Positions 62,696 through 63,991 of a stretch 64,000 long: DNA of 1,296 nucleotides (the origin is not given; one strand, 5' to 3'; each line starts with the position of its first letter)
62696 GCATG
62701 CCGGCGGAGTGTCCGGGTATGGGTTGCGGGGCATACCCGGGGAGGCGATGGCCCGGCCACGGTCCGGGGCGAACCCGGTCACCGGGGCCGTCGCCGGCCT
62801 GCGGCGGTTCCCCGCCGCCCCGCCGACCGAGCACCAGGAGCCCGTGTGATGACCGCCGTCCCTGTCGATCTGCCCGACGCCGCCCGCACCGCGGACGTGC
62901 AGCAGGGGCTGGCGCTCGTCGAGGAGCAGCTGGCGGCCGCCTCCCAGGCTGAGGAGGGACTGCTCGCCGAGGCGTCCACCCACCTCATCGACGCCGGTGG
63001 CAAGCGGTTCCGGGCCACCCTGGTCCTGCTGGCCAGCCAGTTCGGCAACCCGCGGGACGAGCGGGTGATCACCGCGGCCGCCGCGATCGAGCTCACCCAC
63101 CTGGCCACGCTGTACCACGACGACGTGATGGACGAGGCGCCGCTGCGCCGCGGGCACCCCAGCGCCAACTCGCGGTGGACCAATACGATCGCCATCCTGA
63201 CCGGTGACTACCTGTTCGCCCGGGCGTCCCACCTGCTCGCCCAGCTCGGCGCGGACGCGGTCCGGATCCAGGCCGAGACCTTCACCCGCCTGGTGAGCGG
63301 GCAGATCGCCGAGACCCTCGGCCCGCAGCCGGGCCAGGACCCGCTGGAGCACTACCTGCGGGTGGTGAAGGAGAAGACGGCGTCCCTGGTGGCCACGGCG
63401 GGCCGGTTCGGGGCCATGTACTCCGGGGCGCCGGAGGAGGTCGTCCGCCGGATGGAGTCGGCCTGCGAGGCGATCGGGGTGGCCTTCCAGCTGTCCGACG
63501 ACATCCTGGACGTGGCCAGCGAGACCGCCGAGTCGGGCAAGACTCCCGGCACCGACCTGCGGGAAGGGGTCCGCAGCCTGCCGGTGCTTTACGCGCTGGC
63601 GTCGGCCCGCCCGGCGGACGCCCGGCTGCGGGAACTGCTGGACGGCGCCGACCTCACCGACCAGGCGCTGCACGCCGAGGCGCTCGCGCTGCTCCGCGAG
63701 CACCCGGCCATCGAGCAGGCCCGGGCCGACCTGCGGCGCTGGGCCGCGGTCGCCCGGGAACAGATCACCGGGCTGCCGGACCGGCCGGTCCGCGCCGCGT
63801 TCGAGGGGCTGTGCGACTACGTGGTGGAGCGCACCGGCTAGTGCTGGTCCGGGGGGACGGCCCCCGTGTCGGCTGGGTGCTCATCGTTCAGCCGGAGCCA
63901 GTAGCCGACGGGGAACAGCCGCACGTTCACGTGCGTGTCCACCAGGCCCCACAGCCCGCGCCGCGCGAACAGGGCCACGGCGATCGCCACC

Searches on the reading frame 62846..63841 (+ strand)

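Call 27: search_protein_families(library=pfam, proteins=[window:62846-63841:+], max_evalue=0.001)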
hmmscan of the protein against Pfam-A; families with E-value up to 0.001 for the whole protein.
window:62846-63841:+ (331 aa): 1 family
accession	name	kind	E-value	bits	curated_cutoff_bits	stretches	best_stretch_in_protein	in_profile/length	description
PF00348.22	polyprenyl_synt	-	2.7e-64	217.2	27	1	39-280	3-248/251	Polyprenyl synthetase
